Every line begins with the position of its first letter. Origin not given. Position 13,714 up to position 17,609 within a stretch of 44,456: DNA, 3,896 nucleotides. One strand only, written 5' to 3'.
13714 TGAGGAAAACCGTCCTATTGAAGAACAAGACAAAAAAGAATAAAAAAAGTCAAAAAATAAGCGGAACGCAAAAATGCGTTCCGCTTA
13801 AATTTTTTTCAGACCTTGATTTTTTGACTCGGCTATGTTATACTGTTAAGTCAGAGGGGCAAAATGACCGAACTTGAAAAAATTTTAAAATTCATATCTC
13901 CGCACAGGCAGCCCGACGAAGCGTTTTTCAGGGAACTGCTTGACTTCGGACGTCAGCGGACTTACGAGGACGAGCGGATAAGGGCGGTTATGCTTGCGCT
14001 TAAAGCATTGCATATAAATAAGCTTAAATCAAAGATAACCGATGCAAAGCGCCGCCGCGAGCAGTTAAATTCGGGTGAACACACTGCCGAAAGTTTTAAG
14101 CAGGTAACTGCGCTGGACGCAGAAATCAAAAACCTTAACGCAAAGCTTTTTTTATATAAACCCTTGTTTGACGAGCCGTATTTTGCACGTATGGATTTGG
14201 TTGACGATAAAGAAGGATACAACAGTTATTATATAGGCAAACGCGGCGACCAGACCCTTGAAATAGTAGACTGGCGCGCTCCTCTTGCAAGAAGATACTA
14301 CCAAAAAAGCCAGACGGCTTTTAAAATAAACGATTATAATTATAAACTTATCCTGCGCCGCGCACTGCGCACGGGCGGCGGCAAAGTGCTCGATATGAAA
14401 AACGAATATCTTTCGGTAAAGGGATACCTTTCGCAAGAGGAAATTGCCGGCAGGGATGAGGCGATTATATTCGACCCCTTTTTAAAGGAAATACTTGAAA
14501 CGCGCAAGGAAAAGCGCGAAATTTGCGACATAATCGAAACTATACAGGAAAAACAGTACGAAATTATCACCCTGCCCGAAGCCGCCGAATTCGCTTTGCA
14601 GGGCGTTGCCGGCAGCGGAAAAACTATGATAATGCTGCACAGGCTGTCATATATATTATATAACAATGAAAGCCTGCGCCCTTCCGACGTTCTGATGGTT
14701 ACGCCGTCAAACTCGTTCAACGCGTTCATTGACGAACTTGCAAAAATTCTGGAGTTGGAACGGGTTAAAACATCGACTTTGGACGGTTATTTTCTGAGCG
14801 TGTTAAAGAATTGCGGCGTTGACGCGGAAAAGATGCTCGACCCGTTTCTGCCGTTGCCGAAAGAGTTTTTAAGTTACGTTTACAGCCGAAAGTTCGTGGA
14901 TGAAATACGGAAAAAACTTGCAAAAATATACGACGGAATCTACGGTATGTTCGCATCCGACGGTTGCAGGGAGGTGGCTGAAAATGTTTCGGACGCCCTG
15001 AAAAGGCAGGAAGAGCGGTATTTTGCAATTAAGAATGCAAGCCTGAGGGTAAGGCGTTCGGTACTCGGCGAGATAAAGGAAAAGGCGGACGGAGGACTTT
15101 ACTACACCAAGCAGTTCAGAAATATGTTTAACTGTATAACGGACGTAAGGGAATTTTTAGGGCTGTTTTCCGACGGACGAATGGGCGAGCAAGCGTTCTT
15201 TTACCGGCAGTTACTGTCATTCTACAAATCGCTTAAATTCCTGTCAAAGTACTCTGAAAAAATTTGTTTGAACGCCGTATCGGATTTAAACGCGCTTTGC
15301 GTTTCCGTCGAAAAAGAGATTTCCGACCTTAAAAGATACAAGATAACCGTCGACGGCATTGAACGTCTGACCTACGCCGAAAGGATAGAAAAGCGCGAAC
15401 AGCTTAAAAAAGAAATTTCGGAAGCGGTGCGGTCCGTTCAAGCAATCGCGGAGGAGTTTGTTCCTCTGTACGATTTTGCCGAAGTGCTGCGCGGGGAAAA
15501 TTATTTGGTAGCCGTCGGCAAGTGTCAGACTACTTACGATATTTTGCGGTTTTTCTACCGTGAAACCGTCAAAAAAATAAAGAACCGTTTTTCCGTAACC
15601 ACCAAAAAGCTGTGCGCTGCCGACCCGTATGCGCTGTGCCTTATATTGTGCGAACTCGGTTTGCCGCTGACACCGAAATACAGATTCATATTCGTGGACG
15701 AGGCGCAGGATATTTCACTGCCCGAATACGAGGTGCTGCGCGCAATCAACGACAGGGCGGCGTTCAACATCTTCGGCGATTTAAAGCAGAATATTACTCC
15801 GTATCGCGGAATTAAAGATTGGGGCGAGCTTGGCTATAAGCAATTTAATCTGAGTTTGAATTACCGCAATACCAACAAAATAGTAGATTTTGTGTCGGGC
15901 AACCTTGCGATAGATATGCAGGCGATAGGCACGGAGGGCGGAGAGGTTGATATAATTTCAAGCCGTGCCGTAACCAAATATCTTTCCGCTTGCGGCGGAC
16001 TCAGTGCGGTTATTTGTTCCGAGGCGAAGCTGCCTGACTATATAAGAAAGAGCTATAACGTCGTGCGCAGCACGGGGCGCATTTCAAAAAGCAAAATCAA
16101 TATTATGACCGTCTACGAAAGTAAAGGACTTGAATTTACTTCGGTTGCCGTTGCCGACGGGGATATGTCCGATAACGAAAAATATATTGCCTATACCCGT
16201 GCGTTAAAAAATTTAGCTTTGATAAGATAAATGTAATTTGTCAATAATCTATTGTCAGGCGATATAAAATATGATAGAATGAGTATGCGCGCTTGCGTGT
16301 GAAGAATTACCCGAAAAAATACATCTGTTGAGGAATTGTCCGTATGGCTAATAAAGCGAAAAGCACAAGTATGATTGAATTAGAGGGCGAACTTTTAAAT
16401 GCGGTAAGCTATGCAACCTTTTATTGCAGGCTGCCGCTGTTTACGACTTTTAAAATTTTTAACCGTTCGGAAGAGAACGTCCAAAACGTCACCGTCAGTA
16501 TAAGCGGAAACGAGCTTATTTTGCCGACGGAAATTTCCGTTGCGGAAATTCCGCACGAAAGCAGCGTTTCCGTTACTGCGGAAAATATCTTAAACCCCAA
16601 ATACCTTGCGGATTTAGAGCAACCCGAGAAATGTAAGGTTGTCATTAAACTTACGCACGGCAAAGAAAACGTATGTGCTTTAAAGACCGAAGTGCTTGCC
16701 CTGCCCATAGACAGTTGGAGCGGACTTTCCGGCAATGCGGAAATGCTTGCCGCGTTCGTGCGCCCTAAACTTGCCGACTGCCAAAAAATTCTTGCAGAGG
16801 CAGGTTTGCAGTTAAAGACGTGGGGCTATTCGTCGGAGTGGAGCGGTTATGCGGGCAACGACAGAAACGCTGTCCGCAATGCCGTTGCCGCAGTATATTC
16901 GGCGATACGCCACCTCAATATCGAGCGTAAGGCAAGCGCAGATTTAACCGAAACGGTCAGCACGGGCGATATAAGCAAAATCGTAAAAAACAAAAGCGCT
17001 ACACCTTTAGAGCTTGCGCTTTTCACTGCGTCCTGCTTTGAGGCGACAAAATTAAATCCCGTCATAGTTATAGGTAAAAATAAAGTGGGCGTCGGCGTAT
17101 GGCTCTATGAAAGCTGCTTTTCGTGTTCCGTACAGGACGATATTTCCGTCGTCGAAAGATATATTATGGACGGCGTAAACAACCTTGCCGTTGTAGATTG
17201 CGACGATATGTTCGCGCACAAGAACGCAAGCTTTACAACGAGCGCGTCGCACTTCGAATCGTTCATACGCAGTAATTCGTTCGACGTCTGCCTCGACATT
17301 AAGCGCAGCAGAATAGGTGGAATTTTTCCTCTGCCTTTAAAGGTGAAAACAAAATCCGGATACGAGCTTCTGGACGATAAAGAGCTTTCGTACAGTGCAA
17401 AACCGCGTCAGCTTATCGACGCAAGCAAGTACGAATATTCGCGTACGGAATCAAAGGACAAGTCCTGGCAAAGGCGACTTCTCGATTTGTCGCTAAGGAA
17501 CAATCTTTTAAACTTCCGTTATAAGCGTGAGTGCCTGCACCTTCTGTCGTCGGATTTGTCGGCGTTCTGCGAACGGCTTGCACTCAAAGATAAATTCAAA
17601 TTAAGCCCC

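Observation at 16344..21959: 1871-aa single-polypeptide SF1B helicase + endonuclease-fold protein of an uncharacterised family, with its own promoter and terminator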

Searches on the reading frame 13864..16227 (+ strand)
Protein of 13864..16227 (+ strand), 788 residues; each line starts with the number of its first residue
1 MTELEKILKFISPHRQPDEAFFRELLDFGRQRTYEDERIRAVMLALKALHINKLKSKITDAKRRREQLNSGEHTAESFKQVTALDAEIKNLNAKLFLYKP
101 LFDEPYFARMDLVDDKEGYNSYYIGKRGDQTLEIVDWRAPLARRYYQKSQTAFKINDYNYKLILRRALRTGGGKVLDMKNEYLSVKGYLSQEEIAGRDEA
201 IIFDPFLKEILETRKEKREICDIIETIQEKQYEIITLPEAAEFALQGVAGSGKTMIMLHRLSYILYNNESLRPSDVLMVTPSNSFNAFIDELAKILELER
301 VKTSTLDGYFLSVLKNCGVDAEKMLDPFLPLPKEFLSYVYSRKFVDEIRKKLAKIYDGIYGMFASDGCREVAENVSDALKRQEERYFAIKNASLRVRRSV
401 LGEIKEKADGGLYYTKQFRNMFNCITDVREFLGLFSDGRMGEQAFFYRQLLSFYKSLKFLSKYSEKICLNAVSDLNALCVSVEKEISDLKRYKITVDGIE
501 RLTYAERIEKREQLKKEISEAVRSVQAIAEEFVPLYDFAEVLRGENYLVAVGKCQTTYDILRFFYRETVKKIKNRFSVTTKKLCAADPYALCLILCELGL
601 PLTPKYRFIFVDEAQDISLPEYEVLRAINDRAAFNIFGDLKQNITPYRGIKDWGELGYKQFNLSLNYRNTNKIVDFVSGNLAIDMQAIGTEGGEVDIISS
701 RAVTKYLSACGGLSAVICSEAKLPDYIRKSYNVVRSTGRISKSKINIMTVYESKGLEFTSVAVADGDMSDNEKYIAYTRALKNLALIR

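Call 5: search_protein_families(library=padloc, proteins=[window:13864-16227:+], max_evalue=0.001)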
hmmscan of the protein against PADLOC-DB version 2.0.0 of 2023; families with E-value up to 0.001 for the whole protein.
window:13864-16227:+ (788 aa): 30 families (the best 25 are shown)
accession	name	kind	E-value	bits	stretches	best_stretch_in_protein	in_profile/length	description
PDLC03802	RTasHel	-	3.6e-17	60.4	1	604-680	191-272/675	DRT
PDLC00122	GajB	-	4.2e-16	56.9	2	603-677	160-243/502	UrvD helicase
PDLC00132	GajB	-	1e-12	45.5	1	605-677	214-295/625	UrvD helicase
PDLC00129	GajB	-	2e-11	41.2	1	602-706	223-330/594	UrvD helicase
PDLC00123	GajB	-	4.7e-11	40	1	603-679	174-257/540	UrvD helicase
PDLC00107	GajB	-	5.7e-11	39.7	0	606-668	216-285/587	UrvD helicase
PDLC00103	GajB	-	8.2e-10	36.2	1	605-676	211-290/612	UrvD helicase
PDLC00106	GajB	-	1.5e-09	35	2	602-676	202-283/577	UrvD helicase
PDLC00127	GajB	-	1.4e-08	31.8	1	606-678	202-286/594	UrvD helicase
PDLC00142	GajB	-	2.1e-08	31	1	605-684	215-301/583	UrvD helicase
PDLC04173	GajB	-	2.5e-08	31.3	0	603-663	120-182/471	-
PDLC00117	GajB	-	1.7e-07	28.1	1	602-687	215-308/604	UrvD helicase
PDLC00104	GajB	-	2.2e-07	28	0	604-651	164-211/574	UrvD helicase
PDLC00131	GajB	-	5.8e-07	26.8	1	605-684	246-326/647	UrvD helicase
PDLC00114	GajB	-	8.2e-07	26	0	604-637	214-247/635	UrvD helicase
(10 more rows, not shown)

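Call 8: search_protein_families(library=pfam, proteins=[window:13864-16227:+], max_evalue=0.01)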
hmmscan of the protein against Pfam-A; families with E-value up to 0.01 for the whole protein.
window:13864-16227:+ (788 aa): 5 families
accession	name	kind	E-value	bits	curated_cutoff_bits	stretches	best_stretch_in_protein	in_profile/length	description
PF00580.27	UvrD-helicase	-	7.8e-12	45.9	23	1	230-649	4-257/271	UvrD/REP helicase N-terminal domain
PF13245.12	AAA_19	-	6e-07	30.2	25.1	0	606-644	91-130/134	AAA domain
PF01443.25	Viral_helicase1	-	0.00073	19.8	21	0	598-786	50-226/228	Viral superfamily 1 RNA helicase core domain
PF13361.12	UvrD_C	-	0.00079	19.4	25.6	1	741-765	283-307/350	UvrD-like helicase C-terminal domain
PF13538.12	UvrD_C_2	-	0.001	19.4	27.4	1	747-787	4-52/52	UvrD-like helicase C-terminal domain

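Call 28: search_protein_families(library=ncbifam, proteins=[window:13864-16227:+], max_evalue=0.01)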
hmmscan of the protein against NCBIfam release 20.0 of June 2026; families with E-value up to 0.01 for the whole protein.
window:13864-16227:+ (788 aa): 15 families
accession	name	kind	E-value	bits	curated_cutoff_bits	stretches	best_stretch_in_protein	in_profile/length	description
NF041464.1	HelD_BACSU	equivalog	1.5e-29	102.5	419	2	74-315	64-302/779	RNA polymerase recycling motor HelD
NF041258.1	motor_HelR_2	exception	3.1e-25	88.5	1100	2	60-294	20-239/713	RNA polymerase recycling motor ATPase HelR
NF041254.1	motor_HelR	exception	2.4e-24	85.6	750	1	52-307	28-269/706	RNA polymerase recycling motor ATPase HelR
NF041465.1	HelD_MYCSM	equivalog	7.6e-23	80.5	1051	2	102-292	67-242/719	RNA polymerase recycling motor HelD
NF008743.0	PRK11773.1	equivalog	8.3e-10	37.6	965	1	220-284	3-65/720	DNA helicase II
NF010485.0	PRK13909.1-2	equivalog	1.1e-08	33.8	650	2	604-678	330-421/909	RecB-like helicase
TIGR01073.1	pcrA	equivalog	6.3e-08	31.4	911.2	0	225-284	3-60/725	DNA helicase PcrA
TIGR01074.1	rep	equivalog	7.1e-08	31.2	951.45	1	605-652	206-254/668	DNA helicase Rep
TIGR01075.1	uvrD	equivalog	2.3e-07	29.5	1144.45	1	224-285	2-61/715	DNA helicase II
TIGR00609.1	recB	equivalog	1.1e-06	27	696.05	1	604-675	370-449/1175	exodeoxyribonuclease V subunit beta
NF010487.0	PRK13909.1-4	equivalog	1.3e-06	27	759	1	732-766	598-632/924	RecB-like helicase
NF008276.0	PRK11054.1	equivalog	1.7e-05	23.5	543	0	227-317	197-286/684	DNA helicase IV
NF008172.0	PRK10919.1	equivalog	0.00039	18.8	1168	1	605-652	207-255/673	DNA helicase Rep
NF053713.1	helicas_STM2767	equivalog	0.00043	18.8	550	0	240-270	189-219/665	STM2767 family DEAD/DEAH box helicase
TIGR02785.1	addA_Gpos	equivalog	0.00049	18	707.65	0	744-765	783-804/1234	helicase-exonuclease AddAB subunit AddA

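Call 71: find_related_loci(query=window:13864-16227:+, collection=metagenome_contigs, flank=10000)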
Query window:13864-16227:+ (788 aa) in metagenome_contigs; peptide patterns used: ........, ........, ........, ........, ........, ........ (x = any residue, [..] = any of these).
105 stretches matched a pattern; 24 encode a relative of the query (tblastn E <= 1e-3); 23 distinct loci.
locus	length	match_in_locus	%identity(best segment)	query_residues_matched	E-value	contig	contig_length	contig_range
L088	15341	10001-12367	81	1-788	0e+0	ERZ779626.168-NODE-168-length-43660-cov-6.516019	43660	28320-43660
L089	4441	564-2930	81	1-788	0e+0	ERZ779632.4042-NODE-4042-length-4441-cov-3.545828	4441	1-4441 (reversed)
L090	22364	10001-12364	70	1-788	0e+0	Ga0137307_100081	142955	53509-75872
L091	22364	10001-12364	70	1-788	0e+0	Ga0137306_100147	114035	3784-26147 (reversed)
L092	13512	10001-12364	67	1-787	0e+0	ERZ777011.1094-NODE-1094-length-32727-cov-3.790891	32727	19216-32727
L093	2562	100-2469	61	1-788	0e+0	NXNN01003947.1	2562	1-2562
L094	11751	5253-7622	61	1-788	0e+0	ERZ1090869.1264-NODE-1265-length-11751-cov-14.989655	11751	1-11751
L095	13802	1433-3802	60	1-788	0e+0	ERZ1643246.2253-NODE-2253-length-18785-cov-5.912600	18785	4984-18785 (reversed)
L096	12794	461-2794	61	13-788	0e+0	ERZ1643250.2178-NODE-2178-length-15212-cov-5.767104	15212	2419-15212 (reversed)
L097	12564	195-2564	60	1-788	0e+0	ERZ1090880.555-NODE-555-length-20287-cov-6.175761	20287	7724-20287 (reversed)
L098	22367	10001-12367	59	1-788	0e+0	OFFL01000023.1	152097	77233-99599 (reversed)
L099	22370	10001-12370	55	1-787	0e+0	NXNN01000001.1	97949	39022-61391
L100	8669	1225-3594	55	1-787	0e+0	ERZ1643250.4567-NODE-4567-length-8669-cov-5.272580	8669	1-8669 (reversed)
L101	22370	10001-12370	55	1-787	0e+0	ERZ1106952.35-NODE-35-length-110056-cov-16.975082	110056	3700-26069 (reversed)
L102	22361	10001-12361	54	1-787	0e+0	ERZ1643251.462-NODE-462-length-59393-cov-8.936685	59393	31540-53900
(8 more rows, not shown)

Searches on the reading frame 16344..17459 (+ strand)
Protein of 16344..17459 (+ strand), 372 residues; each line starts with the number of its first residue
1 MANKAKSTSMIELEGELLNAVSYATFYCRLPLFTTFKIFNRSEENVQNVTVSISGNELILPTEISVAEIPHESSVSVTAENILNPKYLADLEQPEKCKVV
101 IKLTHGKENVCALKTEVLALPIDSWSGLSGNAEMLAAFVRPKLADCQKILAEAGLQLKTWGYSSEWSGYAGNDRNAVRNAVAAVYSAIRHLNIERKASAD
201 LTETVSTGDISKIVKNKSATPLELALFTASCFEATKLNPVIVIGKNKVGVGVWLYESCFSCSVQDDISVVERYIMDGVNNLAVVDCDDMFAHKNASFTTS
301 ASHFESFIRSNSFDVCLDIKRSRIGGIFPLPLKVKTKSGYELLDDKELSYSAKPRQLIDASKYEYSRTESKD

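Call 26: search_protein_representatives(protein=window:16344-17459:+)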
Query: 372 residues. Proteins with E-value up to 0.001 (for the whole library): 1268; up to 1e-10: 685; up to 1e-30: 85. The best 150 are listed.
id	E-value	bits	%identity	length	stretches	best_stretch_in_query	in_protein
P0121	1.6e-140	484.6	58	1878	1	9-366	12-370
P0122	4.2e-140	483.2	59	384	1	6-372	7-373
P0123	1.8e-110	385.8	45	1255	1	3-371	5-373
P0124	2.3e-84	299.9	43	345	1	15-345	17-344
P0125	6.9e-83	295.1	39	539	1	4-372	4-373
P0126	4.0e-82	292.6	39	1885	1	6-359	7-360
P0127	2.4e-79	283.4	40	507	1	18-364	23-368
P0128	4.4e-79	282.5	40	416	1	6-365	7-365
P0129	2.9e-72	260.1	72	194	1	217-372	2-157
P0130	2.6e-69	250.4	41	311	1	8-304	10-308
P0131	5.6e-67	242.8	36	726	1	8-361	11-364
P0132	9.0e-67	242.1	42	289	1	9-290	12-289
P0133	9.6e-60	219.0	36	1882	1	17-339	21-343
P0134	3.8e-57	210.4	39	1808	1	21-363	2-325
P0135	1.3e-51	192.2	40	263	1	3-249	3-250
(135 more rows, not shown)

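Call 27: search_protein_families(library=padloc, proteins=[window:16344-17459:+], max_evalue=0.01)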
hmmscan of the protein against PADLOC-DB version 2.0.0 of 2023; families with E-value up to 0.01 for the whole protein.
window:16344-17459:+ (372 aa): 0 families

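Call 28: search_protein_families(library=ncbifam, proteins=[window:16344-17459:+], max_evalue=0.01)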
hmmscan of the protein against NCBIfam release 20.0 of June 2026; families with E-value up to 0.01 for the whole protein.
window:16344-17459:+ (372 aa): 1 family
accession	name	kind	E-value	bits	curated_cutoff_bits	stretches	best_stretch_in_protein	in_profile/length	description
NF058533.1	antiphage_ProA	equivalog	1.6e-54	185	1500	1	22-348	1-330/1903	anti-phage protein ProA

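Call 40: predict_structure(alignment_id=A2)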
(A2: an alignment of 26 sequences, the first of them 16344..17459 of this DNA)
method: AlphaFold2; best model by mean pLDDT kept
length: 372 residues; sequences in the alignment: 26
mean_pLDDT: 87.7   pTM: 0.84
mean pLDDT of the five models: 87.7, 87.1, 86.9, 86.3, 86.1
residues with pLDDT >= 90: 278; 70-90: 52; 50-70: 12; < 50: 30
segments of 3 or more residues with pLDDT < 50: 1-3, 349-372
pLDDT, mean of each block of 10 residues (from residue 1): 53 92 91 94 94 93 95 93 91 94 92 94 92 94 91 95 90 92 97 91 86 91 97 97 96 95 94 89 97 94 94 95 94 75 57 39 45 39
secondary structure, 60 per line:
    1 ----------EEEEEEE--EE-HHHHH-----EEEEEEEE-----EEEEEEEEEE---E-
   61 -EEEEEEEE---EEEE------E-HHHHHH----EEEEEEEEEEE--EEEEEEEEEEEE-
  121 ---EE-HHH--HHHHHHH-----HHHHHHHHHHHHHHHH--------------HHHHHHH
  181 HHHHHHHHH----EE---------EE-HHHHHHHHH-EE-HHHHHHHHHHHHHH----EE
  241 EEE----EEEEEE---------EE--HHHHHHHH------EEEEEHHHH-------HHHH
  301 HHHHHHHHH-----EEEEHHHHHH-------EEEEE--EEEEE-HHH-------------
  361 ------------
elements in order: E11-17 H23-27 E33-40 E46-55 E62-69 E73-76 H85-90 E95-105 E108-119 H132-138 H144-159 H174-189 H208-216 H221-234 E239-243 E248-253 H267-274 E281-285 H286-289 H297-309 E315-318 H319-324 E332-336 E339-343

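Call 44: fold_search(model_id=the predicted structure, library=pdb)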
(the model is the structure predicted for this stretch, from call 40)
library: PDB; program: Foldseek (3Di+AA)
matches with E <= 10: 1270; with E <= 0.001: 0
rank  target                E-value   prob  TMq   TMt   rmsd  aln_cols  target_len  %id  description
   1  9fyn                  1.0e-03  1.00  0.22  0.12   4.7       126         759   19  Lacto-N-biosidase from Trueperella pyogenes (released 2024-10-09)
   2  3kd4_A                1.1e-03  0.84  0.23  0.18  16.5       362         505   10  CRYSTAL STRUCTURE OF A PUTATIVE PROTEASE (BDI_1141) FROM PARABACTEROIDES DISTASONIS ATCC 8503 AT 2.00 A RESOLUTION (released 2009-11-24)
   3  8q2h                  1.5e-03  1.00  0.19  0.06  11.5       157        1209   11  beta-galactosidase from Bacillus circulans (released 2024-10-16)
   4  6quc_A                1.7e-03  0.90  0.22  0.11  18.4       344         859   10  Truncated beta-galactosidase III from Bifidobacterium bifidum (released 2020-03-18)
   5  9u62_D                2.0e-03  0.94  0.23  0.09  19.6       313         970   11  AP pathways C3 convertase C3bBbP and C3 complex (released 2026-01-14)
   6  9qk2_G                2.1e-03  0.98  0.23  0.10  17.7       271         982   11  Structure of the Complement classical and lectin pathway C3 convertase in complex with substrate C3 (released 2025-12-24)
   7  5jpm_B                2.5e-03  0.92  0.22  0.12  20.0       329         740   11  Structure of the complex of human complement C4 with MASP-2 rebuilt using iMDFF (released 2016-08-10)
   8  6qud                  3.0e-03  0.99  0.21  0.10  12.3       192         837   14  2-deoxy-galactose reaction intermediate of a Truncated beta-galactosidase III from Bifidobacterium bifidum (released 2020-03-18)
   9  9bey                  3.0e-03  0.99  0.18  0.09  14.8       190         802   10  Structure of a lambda-carrageenan active GH2 A in complex with inhibitor (released 2025-08-27)
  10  4cu7                  3.2e-03  0.90  0.20  0.10  16.7       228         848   13  Unravelling the multiple functions of the architecturally intricate Streptococcus pneumoniae beta-galactosidase, BgaA (released 2014-08-20)
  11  9ya0_GB               3.4e-03  0.44  0.16  0.09  18.9       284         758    9  Cryo-EM structure of pre-conoid ring 2 (PCR P2 ring)from Toxoplasma gondii (released 2025-11-19)
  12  8dhl_A                3.8e-03  0.95  0.20  0.10  17.5       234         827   12  Tannerella forsythia beta-glucuronidase (L2) (released 2023-05-17)
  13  2a73_B                4.5e-03  0.90  0.23  0.09  18.5       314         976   11  Human Complement Component C3 (released 2005-09-27)
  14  1xf1_A                4.7e-03  1.00  0.24  0.10   7.6       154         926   15  Structure of C5a peptidase- a key virulence factor from Streptococcus (released 2005-11-22)
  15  4cu6                  4.7e-03  0.99  0.21  0.10  12.3       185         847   11  Unravelling the multiple functions of the architecturally intricate Streptococcus pneumoniae beta-galactosidase, BgaA (released 2014-08-20)
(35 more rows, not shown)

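Call 45: search_protein_families(library=pfam, alignment_id=A2, max_evalue=0.05)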
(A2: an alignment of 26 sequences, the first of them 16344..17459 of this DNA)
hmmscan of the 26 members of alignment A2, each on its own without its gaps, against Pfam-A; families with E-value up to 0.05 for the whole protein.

A. member 1, window:16344-17459:+ (372 aa): 0 families

B. families by the number of members that match (of 26 scanned): 5 families
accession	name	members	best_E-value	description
PF13195.11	DUF4011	11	6.8e-46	Protein of unknown function (DUF4011)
PF11784.13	DUF3320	1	4e-12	Protein of unknown function (DUF3320)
PF01841.26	Transglut_core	1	0.011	Transglutaminase-like superfamily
PF24885.1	TPR_NPHP3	1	0.038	Nephrocystin-3 TPR domain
PF24397.1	VNG_1110C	1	0.046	VNG_1110C-like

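Call 46: search_solved_structures(query=A2, max_evalue=10)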
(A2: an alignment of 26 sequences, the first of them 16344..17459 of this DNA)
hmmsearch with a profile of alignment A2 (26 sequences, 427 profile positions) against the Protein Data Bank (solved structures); distinct sequences matched with E-value up to 10: 7.
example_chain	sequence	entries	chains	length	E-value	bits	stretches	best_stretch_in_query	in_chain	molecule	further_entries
1suj_A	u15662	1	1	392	0.43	12.2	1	27-118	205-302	cone arrestin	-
8go9_A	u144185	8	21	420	0.51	12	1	26-117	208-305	Beta-arrestin-2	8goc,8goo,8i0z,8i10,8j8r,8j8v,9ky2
9c6e_A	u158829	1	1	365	1.1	10.9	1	26-117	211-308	S-arrestin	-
1ayr_A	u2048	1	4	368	1.1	10.8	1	26-117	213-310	ARRESTIN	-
3ugu_A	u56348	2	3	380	1.2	10.7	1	26-117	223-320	S-arrestin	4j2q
9f5x_g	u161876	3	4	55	1.9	10.1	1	238-273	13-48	Mitochondrial putative NADH:ubiquinone oxidoreductase 6.5 kDa subunit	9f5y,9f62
9boj_B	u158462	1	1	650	2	10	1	359-409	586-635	XK-related protein 4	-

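Call 79: search_protein_families(library=phrogs, proteins=[window:16344-17459:+], max_evalue=0.001)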
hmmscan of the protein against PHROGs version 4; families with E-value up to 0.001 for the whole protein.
window:16344-17459:+ (372 aa): 0 families
